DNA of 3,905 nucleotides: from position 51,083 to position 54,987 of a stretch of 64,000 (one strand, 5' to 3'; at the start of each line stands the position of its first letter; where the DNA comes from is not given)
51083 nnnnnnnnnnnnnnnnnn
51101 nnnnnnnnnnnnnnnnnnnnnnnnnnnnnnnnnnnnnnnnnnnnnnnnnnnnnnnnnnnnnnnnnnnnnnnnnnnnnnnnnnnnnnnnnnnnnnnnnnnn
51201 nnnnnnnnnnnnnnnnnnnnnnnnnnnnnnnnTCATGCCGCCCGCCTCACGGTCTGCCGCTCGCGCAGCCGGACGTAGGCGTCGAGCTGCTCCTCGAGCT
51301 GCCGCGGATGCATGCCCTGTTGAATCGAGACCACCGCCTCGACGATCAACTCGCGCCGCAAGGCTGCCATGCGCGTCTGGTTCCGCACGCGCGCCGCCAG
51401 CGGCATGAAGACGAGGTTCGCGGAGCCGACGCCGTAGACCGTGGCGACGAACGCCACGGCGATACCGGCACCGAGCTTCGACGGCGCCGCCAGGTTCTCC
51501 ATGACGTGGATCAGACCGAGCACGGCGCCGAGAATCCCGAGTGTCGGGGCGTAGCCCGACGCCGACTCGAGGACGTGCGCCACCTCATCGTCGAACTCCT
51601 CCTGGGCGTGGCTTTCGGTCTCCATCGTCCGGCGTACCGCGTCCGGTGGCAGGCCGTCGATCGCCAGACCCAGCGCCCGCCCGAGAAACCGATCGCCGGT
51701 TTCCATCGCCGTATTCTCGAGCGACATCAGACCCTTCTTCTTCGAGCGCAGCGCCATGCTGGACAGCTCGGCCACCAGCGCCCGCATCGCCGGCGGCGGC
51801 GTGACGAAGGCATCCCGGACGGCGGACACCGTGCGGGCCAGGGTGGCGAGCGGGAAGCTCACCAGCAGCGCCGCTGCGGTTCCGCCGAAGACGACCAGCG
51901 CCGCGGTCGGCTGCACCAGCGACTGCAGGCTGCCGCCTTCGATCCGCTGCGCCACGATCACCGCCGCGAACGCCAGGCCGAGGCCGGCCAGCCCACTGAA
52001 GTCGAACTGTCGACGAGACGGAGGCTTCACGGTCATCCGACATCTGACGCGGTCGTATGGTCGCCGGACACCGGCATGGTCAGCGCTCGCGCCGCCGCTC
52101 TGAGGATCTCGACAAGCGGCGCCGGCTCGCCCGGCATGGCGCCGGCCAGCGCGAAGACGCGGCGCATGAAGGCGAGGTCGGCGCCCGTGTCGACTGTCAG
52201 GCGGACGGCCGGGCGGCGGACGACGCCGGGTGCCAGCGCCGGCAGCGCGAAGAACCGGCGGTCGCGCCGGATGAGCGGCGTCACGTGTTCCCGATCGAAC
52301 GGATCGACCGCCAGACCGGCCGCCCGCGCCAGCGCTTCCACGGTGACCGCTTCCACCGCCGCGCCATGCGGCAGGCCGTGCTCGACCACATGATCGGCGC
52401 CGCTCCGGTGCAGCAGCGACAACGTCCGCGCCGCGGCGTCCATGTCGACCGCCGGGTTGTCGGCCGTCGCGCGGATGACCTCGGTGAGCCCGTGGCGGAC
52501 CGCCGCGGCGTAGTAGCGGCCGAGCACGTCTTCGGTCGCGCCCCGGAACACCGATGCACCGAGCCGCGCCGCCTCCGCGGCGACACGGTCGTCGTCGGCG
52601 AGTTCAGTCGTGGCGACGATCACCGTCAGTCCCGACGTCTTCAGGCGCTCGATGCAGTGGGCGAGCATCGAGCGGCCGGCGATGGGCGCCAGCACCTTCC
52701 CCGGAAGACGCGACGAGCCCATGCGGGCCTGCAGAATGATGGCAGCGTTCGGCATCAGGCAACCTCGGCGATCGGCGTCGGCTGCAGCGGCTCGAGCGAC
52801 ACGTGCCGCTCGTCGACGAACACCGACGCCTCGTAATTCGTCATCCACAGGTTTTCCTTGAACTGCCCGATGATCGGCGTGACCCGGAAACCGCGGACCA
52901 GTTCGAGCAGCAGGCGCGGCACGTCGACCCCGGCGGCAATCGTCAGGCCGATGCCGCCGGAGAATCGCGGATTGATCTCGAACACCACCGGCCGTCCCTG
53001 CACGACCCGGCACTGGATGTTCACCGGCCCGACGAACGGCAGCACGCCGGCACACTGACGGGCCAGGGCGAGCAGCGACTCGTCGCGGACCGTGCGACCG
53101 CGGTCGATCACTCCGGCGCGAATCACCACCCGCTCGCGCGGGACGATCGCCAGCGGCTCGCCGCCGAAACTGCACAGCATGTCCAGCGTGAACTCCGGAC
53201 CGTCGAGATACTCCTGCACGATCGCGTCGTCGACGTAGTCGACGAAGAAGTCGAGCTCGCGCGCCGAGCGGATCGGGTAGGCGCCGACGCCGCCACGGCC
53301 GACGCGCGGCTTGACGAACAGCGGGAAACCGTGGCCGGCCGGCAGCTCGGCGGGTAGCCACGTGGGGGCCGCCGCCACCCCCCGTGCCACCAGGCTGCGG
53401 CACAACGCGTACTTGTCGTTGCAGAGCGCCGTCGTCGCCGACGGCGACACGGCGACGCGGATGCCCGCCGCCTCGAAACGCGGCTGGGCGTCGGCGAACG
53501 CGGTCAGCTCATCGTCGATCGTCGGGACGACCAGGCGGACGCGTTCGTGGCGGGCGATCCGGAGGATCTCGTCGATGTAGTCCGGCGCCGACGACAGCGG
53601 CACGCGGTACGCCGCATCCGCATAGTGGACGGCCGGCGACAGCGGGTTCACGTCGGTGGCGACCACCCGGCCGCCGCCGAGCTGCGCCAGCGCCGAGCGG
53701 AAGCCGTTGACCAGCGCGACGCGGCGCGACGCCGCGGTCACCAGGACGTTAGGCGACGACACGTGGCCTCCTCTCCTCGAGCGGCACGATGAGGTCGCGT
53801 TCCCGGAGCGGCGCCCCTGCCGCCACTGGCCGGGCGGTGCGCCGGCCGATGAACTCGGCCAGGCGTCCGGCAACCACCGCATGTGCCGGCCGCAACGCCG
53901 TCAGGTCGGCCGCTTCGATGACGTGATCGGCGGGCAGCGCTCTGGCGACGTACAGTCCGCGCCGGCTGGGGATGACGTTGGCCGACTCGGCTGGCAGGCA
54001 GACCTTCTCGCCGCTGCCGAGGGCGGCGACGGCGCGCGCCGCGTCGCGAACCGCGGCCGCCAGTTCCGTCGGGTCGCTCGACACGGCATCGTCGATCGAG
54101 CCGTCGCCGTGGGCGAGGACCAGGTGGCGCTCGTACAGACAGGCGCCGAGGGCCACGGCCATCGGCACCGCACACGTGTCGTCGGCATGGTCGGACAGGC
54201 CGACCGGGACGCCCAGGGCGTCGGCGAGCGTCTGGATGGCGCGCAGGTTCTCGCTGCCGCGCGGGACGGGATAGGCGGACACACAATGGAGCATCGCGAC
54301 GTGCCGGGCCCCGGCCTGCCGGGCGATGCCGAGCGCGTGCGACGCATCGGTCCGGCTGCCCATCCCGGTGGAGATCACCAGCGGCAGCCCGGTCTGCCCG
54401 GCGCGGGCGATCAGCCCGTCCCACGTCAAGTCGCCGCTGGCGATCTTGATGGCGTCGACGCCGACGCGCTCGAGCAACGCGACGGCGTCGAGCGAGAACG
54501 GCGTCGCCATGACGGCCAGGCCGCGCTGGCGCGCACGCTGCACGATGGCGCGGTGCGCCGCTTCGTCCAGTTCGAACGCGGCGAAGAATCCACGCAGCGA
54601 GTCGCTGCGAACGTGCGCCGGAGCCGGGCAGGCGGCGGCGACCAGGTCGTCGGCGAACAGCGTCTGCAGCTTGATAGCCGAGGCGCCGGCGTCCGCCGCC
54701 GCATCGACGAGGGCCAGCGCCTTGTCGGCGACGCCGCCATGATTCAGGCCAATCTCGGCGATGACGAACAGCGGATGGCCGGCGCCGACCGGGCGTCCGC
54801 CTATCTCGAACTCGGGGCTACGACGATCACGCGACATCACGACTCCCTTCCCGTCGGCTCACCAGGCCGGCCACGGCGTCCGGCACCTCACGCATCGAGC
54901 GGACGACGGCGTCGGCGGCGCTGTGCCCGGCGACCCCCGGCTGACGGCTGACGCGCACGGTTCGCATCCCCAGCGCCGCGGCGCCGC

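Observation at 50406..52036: A second MotA/MotB stator pair translationally coupled inside the nonulosonate biosynthesis operon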

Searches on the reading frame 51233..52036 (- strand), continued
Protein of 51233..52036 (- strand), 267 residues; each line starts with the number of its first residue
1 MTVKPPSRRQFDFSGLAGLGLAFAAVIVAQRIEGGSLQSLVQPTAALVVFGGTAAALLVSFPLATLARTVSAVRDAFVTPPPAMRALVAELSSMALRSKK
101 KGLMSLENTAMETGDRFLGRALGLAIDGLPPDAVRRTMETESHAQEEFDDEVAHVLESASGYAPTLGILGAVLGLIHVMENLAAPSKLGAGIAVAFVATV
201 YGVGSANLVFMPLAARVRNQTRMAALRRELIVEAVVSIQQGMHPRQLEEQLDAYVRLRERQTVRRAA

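Call 26: search_solved_structures(query=window:51233-52036:-, max_evalue=0.00001, show_alignments=3)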
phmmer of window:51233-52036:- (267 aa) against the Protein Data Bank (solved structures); distinct sequences matched with E-value up to 0.00001: 10.
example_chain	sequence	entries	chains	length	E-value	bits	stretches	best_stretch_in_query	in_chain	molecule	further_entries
9lu9_A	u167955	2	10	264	1.3e-50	175.2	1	12-256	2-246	Flagellar motor protein MotA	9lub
9luc_C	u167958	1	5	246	3e-50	174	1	12-255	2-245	Flagellar motor protein MotA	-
8ucs_C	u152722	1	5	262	2.9e-38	134.8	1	17-263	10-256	Motility protein A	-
6ysf_E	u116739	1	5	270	3.3e-38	134.6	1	17-263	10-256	Chemotaxis MotA protein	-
6ysl_G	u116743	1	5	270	4.5e-38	134.2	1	12-260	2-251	Motility protein A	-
8gqy_A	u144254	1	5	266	6.4e-33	117.3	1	11-250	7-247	Motility protein A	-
8bri_A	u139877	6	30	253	6.1e-32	114.1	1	12-257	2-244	Chemotaxis protein PomA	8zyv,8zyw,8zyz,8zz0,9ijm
8brd_D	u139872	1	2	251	6.4e-32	114.1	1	12-256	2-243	Chemotaxis protein PomA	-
8brd_A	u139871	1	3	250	1.4e-31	113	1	16-257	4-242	Chemotaxis protein PomA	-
6ykm_A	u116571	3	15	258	1.1e-24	90.3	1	12-253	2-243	Chemotaxis protein MotA, putative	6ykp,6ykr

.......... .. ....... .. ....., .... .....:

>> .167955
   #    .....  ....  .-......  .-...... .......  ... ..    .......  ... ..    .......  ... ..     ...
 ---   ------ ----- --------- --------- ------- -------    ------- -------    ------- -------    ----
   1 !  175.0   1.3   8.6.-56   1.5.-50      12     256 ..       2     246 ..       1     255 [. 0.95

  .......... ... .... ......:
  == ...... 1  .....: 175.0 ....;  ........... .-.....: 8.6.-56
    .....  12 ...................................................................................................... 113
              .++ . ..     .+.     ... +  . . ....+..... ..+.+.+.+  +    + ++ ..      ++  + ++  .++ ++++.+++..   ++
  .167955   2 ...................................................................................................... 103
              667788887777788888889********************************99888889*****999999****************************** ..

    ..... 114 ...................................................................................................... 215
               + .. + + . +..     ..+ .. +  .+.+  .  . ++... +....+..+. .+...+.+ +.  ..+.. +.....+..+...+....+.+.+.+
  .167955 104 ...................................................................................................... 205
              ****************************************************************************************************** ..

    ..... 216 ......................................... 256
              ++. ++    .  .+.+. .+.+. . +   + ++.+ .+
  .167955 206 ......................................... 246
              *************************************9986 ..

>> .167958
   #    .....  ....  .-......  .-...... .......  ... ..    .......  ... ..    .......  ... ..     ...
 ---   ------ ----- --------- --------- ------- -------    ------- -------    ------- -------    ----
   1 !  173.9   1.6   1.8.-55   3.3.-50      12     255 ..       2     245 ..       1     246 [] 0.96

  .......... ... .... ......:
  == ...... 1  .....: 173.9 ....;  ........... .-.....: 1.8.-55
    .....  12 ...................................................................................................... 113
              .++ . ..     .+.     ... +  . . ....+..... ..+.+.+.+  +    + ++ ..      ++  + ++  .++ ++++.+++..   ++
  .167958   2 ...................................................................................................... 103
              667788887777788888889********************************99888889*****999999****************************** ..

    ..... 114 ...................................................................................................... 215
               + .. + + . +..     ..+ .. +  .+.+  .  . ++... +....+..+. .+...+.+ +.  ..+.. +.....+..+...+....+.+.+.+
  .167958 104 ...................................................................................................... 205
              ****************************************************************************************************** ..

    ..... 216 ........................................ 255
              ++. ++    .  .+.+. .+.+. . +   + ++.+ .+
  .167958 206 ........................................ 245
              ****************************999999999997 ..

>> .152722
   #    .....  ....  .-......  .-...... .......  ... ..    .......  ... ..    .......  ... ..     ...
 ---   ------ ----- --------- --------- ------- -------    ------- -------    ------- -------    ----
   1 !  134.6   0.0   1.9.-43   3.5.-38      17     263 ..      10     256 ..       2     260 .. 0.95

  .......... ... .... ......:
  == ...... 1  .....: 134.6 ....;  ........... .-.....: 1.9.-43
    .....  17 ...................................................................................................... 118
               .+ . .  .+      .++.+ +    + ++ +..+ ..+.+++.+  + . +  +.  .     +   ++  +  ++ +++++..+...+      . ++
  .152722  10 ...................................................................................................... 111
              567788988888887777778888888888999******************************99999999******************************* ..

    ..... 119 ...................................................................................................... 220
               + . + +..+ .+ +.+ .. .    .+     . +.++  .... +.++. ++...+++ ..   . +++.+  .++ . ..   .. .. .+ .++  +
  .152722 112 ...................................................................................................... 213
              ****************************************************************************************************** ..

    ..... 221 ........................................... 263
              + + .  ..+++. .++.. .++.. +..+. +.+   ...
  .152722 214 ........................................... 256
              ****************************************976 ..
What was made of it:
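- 51233..52036 (-): motC (motA2): A subunit of a MotC/PomA/MotP-type flagellar stator, 267 aa. PDB MotA/PomA chains match at E 1e-50 to 1e-25 over the full length (call 26).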

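Call 64: predict_structure(alignment_id=A1)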
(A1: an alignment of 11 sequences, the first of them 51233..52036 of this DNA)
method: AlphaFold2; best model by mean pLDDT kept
length: 267 residues; sequences in the alignment: 11
mean_pLDDT: 83.3   pTM: 0.71
mean pLDDT of the five models: 83.3, 82.3, 81.0, 79.3, 76.4
residues with pLDDT >= 90: 148; 70-90: 71; 50-70: 26; < 50: 22
segments of 3 or more residues with pLDDT < 50: 1-11, 33-41
pLDDT, mean of each block of 10 residues (from residue 1): 40 55 58 45 76 91 92 83 86 94 93 92 96 96 92 94 93 88 80 88 91 90 92 95 93 88 62
secondary structure, 60 per line:
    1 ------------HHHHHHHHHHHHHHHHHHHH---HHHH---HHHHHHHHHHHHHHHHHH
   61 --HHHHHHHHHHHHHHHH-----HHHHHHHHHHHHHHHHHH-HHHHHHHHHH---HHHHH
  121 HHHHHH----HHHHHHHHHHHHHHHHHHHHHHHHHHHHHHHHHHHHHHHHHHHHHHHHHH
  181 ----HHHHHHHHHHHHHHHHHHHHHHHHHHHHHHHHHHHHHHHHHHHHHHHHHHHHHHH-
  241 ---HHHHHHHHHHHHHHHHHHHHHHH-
elements in order: H13-32 H36-39 H43-60 H63-78 H84-101 H103-112 H116-126 H131-180 H185-239 H244-266
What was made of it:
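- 51233..52036 (-): The AF2 model has pLDDT 83 (call 64).
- The model has four short helices between TM2 and TM3 (call 64).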

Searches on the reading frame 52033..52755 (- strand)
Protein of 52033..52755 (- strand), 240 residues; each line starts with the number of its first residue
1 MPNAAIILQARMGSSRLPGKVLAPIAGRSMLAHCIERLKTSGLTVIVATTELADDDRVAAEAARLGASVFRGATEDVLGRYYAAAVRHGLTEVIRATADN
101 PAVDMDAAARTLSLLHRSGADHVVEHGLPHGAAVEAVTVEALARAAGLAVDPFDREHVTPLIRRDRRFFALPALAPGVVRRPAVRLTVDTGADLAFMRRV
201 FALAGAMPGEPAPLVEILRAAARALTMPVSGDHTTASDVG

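Call 3: search_protein_families(library=pfam, proteins=[window:52033-52722:-], max_evalue=0.01)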
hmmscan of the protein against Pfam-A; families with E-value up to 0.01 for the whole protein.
window:52033-52722:- (229 aa): 2 families
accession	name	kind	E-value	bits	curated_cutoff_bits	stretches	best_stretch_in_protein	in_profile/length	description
PF02348.25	CTP_transf_3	-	4.7e-20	72.8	22.6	1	1-159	8-170/217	Cytidylyltransferase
PF12804.13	NTP_transf_3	-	3.6e-06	27.7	27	1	8-114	15-121/160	MobA-like NTP transferase domain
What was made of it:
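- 52033..52755 (-): Cytidylyltransferase (CTP_transf_3), 240 aa; its stop overlaps the motC start (ATGA). Pfam PF02348 (call 3).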

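Call 4: search_protein_families(library=ncbifam, proteins=[window:52033-52722:-], max_evalue=0.01)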
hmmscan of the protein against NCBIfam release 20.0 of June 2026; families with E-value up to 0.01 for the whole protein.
window:52033-52722:- (229 aa): 8 families
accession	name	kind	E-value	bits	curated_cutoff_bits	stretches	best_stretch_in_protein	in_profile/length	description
NF003952.0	PRK05450.1-5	subfamily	2.1e-09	36.9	193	1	1-106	11-118/250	3-deoxy-manno-octulosonate cytidylyltransferase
NF009905.0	PRK13368.1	subfamily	2.1e-08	33.8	255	1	1-101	11-111/243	3-deoxy-manno-octulosonate cytidylyltransferase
NF003950.0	PRK05450.1-3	subfamily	1.3e-07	31.2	234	1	2-107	12-120/248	3-deoxy-manno-octulosonate cytidylyltransferase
TIGR00466.1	kdsB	equivalog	1.9e-06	27.5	155.2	1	2-58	12-65/241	3-deoxy-manno-octulosonate cytidylyltransferase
NF003948.0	PRK05450.1-1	equivalog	3.5e-06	26.4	281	1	1-56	14-66/248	3-deoxy-manno-octulosonate cytidylyltransferase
TIGR03584.1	PseF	equivalog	0.00044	20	205.7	1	2-59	9-64/222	pseudaminic acid cytidylyltransferase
NF010933.0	PRK14353.1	equivalog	0.003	16.2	505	1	8-102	24-122/453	bifunctional UDP-N-acetylglucosamine diphosphorylase/glucosamine-1-phosphate N-acetyltransferase GlmU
NF010932.0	PRK14352.1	equivalog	0.0076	14.9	611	1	8-89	25-103/488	bifunctional UDP-N-acetylglucosamine diphosphorylase/glucosamine-1-phosphate N-acetyltransferase GlmU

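Call 19: search_protein_families(library=ncbifam, proteins=[window:52033-52755:-], max_evalue=0.00001)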
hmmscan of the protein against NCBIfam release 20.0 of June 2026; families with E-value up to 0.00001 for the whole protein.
window:52033-52755:- (240 aa): 6 families
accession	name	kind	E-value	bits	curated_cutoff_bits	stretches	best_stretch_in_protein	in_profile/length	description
NF003952.0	PRK05450.1-5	subfamily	1.8e-12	47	193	1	4-117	3-118/250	3-deoxy-manno-octulosonate cytidylyltransferase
NF009905.0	PRK13368.1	subfamily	6.4e-12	45.3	255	1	3-111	2-110/243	3-deoxy-manno-octulosonate cytidylyltransferase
NF003950.0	PRK05450.1-3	subfamily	1.4e-10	40.9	234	1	4-118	3-120/248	3-deoxy-manno-octulosonate cytidylyltransferase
TIGR00466.1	kdsB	equivalog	2.4e-09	37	155.2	1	5-69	4-65/241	3-deoxy-manno-octulosonate cytidylyltransferase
NF003948.0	PRK05450.1-1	equivalog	2.9e-09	36.5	281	1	3-67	5-66/248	3-deoxy-manno-octulosonate cytidylyltransferase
TIGR03584.1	PseF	equivalog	1.4e-06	28.1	205.7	1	7-70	3-64/222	pseudaminic acid cytidylyltransferase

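Call 46: find_related_loci(query=A2, collection=metagenome_contigs, flank=6000)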
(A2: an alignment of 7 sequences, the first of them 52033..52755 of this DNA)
Query A2 (240 aa) in metagenome_contigs; peptide patterns used: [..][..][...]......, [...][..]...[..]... (x = any residue, [..] = any of these).
600 stretches matched a pattern (row limit reached: there are more); 537 encode a relative of the query (tblastn E <= 1e-3); the best 80 are kept; 80 distinct loci.
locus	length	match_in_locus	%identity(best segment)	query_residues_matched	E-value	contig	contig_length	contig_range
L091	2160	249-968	85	1-240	8e-136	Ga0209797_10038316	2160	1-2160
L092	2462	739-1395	65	1-218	2e-87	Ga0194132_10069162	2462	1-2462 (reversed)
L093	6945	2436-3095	63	3-223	7e-79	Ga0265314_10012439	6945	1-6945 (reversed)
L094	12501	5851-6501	61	5-222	2e-76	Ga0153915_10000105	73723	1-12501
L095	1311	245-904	62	4-223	4e-81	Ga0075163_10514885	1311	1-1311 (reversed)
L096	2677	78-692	66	3-206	9e-77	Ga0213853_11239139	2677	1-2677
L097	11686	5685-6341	61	5-223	1e-75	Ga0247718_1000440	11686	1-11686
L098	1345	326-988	59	3-222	7e-78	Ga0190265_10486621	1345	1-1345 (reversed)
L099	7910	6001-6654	60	5-223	9e-73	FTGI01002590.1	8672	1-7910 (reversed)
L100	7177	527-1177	59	1-218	4e-72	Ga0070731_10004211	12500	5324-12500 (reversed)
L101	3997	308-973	61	3-223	4e-72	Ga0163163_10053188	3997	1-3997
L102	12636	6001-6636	60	6-218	4e-71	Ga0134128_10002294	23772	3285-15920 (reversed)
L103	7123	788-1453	61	3-224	3e-71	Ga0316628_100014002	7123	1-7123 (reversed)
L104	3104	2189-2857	60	4-228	2e-70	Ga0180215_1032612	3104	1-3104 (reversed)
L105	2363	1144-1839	58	3-227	5e-71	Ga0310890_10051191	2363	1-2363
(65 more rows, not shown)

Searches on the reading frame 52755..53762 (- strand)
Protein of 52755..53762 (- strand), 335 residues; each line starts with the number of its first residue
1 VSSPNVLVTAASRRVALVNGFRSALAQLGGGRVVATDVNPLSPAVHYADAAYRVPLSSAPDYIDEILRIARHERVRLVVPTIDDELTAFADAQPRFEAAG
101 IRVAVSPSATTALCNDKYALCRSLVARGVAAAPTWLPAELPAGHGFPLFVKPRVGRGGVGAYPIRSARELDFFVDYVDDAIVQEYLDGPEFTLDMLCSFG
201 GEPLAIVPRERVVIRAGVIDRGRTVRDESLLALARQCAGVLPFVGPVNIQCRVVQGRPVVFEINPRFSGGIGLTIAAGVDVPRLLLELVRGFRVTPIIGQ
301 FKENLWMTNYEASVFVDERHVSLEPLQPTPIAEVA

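Call 18: search_protein_families(library=pfam, proteins=[window:52755-53762:-], max_evalue=0.001)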
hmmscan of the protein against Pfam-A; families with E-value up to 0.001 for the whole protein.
window:52755-53762:- (335 aa): 4 families
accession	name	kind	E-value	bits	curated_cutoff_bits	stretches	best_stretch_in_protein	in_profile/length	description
PF15632.11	ATPgrasp_Ter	-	7.3e-25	87.7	29.1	1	178-292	3-111/131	ATP-grasp in the biosynthetic pathway with Ter operon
PF21360.3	PylC-like_N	-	4.1e-23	81.8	27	1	6-103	1-95/96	PylC-like, N-terminal domain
PF02655.19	ATP-grasp_3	-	2.2e-13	51.1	23.2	1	114-269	1-159/160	ATP-grasp domain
PF13535.11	ATP-grasp_4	-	0.00058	19.9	27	0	178-266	53-151/160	ATP-grasp domain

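Call 19: search_protein_families(library=ncbifam, proteins=[window:52755-53762:-], max_evalue=0.00001)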
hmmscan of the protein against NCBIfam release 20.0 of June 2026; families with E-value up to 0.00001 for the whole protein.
window:52755-53762:- (335 aa): 8 families
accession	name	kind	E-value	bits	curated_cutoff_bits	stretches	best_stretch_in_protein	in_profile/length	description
NF009405.0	PRK12767.1-4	equivalog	4.1e-82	275.7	390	1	5-319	2-318/320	carbamoyl phosphate synthase-like protein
NF009406.0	PRK12767.1-5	equivalog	7.1e-57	192.9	271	1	4-318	3-322/327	carbamoyl phosphate synthase-like protein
NF009403.0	PRK12767.1-2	equivalog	7.1e-56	189.8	286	2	5-232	2-230/342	carbamoyl phosphate synthase-like protein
NF009404.0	PRK12767.1-3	equivalog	2.3e-48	164.8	316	1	5-319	2-336/344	carbamoyl phosphate synthase-like protein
NF009402.0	PRK12767.1-1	equivalog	3.6e-44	150.9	218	1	31-285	30-294/329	carbamoyl phosphate synthase-like protein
NF002563.0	PRK02186.1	subfamily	4.5e-13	48.3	625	1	107-289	98-302/890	argininosuccinate lyase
NF053643.1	Ddl_archaea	equivalog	5.6e-10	38.7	500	1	34-209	26-202/367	putative pseudomurein biosynthesis ATP-grasp protein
TIGR03909.1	pyrrolys_PylC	equivalog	1.2e-07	30.8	248.3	1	25-196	17-177/374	3-methylornithine--L-lysine ligase PylC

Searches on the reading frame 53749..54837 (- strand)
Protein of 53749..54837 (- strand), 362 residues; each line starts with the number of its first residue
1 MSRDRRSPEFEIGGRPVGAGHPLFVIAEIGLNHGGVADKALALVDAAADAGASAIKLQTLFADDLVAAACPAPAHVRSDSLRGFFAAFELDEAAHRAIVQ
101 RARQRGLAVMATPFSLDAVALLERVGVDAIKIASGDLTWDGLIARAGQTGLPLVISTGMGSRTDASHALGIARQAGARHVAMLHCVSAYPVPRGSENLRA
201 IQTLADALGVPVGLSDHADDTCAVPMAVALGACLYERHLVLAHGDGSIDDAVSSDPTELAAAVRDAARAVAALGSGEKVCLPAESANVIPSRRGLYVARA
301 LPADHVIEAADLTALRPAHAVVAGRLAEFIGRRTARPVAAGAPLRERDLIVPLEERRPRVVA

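Call 18: search_protein_families(library=pfam, proteins=[window:53749-54837:-], max_evalue=0.001)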
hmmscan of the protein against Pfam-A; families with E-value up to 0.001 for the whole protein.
window:53749-54837:- (362 aa): 2 families
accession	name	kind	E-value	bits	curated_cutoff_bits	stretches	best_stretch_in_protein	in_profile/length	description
PF03102.20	NeuB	-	4.5e-62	210.1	22.1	1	43-278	1-241/241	NeuB family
PF08666.17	SAF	-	9e-10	39.4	21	1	293-349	2-62/63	SAF domain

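Call 19: search_protein_families(library=ncbifam, proteins=[window:53749-54837:-], max_evalue=0.00001)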
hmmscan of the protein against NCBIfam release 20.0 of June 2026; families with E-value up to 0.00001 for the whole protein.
window:53749-54837:- (362 aa): 2 families
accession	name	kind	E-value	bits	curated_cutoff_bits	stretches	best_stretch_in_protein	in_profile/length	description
TIGR03569.1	NeuB_NnaB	equivalog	4.7e-71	239.5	399.65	1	24-341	2-326/329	N-acetylneuraminate synthase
TIGR03586.1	PseI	equivalog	1.1e-67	228.5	340.25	1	23-344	2-327/327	pseudaminic acid synthase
